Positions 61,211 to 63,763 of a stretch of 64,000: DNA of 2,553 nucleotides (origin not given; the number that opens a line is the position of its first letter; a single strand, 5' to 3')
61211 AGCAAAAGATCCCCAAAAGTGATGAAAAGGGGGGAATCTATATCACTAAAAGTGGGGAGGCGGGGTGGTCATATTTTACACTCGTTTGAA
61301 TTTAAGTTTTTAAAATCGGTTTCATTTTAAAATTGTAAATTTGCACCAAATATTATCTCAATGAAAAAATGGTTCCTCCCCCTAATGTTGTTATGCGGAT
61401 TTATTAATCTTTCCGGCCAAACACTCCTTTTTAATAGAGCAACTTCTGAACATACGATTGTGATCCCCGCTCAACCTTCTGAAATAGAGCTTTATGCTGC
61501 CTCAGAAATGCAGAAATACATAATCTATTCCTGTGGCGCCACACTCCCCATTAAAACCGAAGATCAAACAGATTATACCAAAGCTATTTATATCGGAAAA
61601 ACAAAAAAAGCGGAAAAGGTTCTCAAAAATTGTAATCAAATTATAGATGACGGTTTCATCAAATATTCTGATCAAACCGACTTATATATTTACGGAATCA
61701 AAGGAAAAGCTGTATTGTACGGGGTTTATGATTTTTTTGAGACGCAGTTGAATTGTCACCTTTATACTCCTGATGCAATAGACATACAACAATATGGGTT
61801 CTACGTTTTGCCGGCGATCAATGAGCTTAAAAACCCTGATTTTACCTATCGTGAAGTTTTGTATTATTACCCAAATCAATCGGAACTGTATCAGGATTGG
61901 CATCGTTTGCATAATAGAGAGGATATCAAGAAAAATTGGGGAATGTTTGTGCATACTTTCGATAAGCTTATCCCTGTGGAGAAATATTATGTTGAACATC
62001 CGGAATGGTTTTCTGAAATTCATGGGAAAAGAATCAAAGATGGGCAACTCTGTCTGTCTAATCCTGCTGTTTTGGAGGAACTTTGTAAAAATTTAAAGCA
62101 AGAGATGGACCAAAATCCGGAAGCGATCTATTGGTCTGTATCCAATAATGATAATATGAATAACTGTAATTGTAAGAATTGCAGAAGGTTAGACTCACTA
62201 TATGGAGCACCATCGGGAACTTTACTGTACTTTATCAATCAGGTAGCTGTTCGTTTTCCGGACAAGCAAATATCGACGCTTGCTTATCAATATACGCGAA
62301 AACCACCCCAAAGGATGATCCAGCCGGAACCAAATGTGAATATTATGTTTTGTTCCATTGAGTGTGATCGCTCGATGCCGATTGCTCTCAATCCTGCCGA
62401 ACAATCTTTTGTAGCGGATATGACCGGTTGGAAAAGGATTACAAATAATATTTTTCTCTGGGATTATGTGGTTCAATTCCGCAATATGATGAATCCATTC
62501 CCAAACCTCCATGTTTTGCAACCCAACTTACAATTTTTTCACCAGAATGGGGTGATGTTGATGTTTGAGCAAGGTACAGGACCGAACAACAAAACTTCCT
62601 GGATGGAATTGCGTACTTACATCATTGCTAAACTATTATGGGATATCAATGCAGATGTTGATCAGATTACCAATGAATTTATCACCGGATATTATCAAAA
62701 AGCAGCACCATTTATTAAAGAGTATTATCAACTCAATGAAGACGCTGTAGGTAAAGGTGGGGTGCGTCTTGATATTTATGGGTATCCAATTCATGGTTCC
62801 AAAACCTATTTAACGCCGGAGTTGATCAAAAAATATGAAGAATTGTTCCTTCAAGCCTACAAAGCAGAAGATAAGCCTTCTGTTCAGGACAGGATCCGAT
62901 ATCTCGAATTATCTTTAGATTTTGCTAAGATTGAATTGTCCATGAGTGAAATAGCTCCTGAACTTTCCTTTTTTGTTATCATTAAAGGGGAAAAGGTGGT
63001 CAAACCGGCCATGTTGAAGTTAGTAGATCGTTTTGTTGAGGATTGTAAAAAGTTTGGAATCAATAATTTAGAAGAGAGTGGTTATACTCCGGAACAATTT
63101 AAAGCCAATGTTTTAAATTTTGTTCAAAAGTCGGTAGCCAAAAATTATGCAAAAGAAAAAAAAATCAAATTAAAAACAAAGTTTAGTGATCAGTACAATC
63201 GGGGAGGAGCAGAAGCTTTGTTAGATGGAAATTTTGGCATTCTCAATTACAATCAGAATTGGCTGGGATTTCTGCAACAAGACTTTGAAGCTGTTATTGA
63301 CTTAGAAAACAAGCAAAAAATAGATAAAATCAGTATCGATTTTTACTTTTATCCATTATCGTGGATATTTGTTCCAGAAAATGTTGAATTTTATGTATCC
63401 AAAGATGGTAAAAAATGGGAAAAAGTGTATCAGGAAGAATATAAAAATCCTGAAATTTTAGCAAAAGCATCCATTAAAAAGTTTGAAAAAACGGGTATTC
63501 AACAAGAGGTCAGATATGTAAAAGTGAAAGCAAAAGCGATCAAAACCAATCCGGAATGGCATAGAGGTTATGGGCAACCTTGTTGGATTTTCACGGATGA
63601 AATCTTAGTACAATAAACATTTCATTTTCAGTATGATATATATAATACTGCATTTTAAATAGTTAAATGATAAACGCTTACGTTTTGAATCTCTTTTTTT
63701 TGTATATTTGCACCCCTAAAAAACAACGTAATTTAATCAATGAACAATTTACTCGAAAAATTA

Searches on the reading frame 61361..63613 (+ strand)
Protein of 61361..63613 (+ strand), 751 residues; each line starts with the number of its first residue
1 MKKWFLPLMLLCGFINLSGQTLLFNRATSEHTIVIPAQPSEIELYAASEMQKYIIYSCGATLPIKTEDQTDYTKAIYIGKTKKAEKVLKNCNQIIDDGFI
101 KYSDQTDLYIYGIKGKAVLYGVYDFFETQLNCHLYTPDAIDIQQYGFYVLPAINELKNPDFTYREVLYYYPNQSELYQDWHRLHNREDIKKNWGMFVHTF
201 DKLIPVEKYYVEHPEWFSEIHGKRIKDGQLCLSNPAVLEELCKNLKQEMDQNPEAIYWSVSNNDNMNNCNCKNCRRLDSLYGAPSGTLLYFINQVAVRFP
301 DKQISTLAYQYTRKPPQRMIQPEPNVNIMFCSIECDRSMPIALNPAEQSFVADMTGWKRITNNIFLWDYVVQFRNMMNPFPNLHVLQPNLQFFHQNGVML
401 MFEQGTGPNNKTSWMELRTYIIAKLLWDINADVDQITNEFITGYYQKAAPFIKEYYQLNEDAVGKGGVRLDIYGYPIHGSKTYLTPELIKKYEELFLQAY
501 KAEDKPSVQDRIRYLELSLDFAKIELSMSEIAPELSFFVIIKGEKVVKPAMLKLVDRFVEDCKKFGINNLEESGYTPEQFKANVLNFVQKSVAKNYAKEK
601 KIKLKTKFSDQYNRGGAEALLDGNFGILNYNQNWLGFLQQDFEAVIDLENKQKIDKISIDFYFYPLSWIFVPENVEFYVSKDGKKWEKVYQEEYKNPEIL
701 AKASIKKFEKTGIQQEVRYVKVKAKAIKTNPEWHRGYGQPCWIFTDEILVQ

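Call 51: search_protein_families(library=pfam, proteins=[window:61361-63613:+], max_evalue=0.001)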
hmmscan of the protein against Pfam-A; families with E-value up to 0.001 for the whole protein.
window:61361-63613:+ (751 aa): 4 families
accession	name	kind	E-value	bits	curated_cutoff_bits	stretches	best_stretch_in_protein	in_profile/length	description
PF16126.11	DUF4838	-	1.1e-99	334.1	26.6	1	148-457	16-325/325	Domain of unknown function (DUF4838)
PF00754.31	F5_F8_type_C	-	8e-08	32.9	28.2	1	609-730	5-118/127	F5/8 type C domain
PF03648.19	Glyco_hydro_67N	-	1.7e-05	25.5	24.3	1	31-125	22-120/120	Glycosyl hydrolase family 67 N-terminus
PF22633.2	F5_F8_type_C_2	-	0.0003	21.8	27.8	1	622-721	4-90/91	NedA-like, galactose-binding domain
